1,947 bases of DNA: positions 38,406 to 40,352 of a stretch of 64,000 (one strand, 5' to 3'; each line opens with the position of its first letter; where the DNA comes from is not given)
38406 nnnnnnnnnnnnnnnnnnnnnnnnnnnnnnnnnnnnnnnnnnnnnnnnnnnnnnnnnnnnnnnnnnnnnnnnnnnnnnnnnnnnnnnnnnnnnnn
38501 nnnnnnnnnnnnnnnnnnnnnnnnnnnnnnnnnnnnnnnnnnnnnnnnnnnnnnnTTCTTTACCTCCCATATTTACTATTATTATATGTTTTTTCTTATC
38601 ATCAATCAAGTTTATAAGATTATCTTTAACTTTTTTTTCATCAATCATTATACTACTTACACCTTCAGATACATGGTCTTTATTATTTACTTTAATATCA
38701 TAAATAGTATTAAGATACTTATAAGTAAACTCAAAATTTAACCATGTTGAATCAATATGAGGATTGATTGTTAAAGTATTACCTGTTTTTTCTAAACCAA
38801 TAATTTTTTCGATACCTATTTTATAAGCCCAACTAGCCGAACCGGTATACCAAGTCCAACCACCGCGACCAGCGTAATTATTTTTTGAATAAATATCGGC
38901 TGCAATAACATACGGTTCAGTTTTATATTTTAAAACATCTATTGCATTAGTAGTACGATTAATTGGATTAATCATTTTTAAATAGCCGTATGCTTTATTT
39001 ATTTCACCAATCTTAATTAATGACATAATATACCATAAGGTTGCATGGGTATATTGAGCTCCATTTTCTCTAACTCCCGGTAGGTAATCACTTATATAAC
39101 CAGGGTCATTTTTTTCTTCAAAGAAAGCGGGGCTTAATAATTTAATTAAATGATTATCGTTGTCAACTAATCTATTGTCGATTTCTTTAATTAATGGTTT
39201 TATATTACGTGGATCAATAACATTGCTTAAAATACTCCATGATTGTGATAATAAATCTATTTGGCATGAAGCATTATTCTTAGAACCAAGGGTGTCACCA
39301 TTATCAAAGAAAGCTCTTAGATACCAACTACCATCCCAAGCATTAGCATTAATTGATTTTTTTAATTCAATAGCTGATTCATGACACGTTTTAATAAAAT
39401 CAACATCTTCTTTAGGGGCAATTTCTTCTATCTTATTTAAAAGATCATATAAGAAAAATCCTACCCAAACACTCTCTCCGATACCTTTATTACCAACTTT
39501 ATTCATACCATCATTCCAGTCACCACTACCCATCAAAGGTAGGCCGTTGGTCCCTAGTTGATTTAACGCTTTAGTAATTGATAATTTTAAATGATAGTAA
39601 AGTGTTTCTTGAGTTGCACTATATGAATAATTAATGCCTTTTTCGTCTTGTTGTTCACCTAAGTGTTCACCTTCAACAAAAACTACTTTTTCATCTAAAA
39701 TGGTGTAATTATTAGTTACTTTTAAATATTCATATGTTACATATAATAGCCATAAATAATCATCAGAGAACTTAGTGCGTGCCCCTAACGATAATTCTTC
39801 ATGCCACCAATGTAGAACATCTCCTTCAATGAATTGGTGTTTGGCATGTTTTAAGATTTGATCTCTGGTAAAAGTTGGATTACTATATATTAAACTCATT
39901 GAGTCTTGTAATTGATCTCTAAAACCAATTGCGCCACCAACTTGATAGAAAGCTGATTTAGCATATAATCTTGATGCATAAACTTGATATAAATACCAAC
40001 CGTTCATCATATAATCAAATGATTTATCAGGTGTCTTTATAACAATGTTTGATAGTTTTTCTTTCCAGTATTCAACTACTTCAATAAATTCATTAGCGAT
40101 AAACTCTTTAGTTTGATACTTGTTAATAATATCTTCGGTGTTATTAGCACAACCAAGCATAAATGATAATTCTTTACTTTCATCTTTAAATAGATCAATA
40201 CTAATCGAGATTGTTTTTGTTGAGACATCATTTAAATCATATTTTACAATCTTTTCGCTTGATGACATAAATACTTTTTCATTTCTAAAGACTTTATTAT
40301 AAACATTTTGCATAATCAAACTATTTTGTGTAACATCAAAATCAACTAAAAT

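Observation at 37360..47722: Cyclic beta-1,2-glucan synthase-like 2568-aa GT-GH94 fusion in a low-GC monoderm, with Pgi and phosphoglucomutase in the same locus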

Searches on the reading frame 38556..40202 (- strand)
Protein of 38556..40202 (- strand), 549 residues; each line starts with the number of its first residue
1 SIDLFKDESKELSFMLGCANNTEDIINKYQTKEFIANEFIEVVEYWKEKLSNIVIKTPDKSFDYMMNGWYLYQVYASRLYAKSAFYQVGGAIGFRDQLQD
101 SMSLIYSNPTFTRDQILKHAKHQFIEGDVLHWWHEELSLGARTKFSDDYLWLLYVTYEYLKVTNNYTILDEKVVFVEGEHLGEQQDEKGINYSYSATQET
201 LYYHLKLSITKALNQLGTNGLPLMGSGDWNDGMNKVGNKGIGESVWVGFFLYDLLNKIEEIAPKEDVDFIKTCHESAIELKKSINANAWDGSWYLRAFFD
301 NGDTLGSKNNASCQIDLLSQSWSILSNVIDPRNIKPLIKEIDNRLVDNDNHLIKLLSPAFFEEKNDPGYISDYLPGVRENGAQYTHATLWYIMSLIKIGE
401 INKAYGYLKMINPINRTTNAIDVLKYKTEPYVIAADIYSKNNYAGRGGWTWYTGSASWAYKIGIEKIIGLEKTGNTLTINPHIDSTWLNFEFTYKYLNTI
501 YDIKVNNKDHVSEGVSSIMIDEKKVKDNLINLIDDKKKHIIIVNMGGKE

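Call 17: search_solved_structures(query=window:38556-40202:-, max_evalue=1e-40, show_alignments=3)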
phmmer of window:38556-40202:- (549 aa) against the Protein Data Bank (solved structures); distinct sequences matched with E-value up to 1e-40: 15.
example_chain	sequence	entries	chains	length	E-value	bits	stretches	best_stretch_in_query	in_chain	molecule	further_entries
8rf9_A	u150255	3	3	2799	3.5e-128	431.9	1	4-510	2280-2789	Cyclic beta 1-2 glucan synthetase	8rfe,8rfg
8rf0_A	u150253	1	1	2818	3.5e-128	431.9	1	4-510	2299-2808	Cyclic beta-(1,2)-glucan synthase NdvB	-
8ho9_A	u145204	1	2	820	4.9e-58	200.3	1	20-546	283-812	Cellobiose phosphorylase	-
8hob_A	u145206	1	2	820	9.4e-58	199.4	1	20-546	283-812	Cellobiose phosphorylase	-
3qde_A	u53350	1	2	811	1.9e-57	198.4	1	20-546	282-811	Cellobiose phosphorylase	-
8ho7_A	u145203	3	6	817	5.5e-57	196.9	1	20-543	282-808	Cellobiose phosphorylase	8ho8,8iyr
1v7v_A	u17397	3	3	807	1e-55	192.7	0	140-527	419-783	chitobiose phosphorylase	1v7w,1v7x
3s4c_A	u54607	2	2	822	3.5e-49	171.1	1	24-530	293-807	Lactose Phosphorylase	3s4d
3rrs_A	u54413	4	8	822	2.5e-48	168.3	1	24-530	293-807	Cellobiose phosphorylase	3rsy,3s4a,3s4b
4zle_A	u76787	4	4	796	2.7e-48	168.2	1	7-531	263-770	Putative b-glycan phosphorylase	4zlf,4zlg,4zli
8bou_A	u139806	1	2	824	3e-47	164.7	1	7-525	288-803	N,N'-diacetylchitobiose phosphorylase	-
2cqs_A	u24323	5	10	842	6.7e-43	150.4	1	25-510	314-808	Cellobiose Phosphorylase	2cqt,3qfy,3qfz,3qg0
3afj_A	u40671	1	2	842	8.6e-43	150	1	25-510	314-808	Cellobiose Phosphorylase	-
3act_A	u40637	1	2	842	6.3e-42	147.2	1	25-510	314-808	Cellobiose Phosphorylase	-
3acs_A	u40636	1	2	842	1.5e-41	145.9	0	25-510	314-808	Cellobiose Phosphorylase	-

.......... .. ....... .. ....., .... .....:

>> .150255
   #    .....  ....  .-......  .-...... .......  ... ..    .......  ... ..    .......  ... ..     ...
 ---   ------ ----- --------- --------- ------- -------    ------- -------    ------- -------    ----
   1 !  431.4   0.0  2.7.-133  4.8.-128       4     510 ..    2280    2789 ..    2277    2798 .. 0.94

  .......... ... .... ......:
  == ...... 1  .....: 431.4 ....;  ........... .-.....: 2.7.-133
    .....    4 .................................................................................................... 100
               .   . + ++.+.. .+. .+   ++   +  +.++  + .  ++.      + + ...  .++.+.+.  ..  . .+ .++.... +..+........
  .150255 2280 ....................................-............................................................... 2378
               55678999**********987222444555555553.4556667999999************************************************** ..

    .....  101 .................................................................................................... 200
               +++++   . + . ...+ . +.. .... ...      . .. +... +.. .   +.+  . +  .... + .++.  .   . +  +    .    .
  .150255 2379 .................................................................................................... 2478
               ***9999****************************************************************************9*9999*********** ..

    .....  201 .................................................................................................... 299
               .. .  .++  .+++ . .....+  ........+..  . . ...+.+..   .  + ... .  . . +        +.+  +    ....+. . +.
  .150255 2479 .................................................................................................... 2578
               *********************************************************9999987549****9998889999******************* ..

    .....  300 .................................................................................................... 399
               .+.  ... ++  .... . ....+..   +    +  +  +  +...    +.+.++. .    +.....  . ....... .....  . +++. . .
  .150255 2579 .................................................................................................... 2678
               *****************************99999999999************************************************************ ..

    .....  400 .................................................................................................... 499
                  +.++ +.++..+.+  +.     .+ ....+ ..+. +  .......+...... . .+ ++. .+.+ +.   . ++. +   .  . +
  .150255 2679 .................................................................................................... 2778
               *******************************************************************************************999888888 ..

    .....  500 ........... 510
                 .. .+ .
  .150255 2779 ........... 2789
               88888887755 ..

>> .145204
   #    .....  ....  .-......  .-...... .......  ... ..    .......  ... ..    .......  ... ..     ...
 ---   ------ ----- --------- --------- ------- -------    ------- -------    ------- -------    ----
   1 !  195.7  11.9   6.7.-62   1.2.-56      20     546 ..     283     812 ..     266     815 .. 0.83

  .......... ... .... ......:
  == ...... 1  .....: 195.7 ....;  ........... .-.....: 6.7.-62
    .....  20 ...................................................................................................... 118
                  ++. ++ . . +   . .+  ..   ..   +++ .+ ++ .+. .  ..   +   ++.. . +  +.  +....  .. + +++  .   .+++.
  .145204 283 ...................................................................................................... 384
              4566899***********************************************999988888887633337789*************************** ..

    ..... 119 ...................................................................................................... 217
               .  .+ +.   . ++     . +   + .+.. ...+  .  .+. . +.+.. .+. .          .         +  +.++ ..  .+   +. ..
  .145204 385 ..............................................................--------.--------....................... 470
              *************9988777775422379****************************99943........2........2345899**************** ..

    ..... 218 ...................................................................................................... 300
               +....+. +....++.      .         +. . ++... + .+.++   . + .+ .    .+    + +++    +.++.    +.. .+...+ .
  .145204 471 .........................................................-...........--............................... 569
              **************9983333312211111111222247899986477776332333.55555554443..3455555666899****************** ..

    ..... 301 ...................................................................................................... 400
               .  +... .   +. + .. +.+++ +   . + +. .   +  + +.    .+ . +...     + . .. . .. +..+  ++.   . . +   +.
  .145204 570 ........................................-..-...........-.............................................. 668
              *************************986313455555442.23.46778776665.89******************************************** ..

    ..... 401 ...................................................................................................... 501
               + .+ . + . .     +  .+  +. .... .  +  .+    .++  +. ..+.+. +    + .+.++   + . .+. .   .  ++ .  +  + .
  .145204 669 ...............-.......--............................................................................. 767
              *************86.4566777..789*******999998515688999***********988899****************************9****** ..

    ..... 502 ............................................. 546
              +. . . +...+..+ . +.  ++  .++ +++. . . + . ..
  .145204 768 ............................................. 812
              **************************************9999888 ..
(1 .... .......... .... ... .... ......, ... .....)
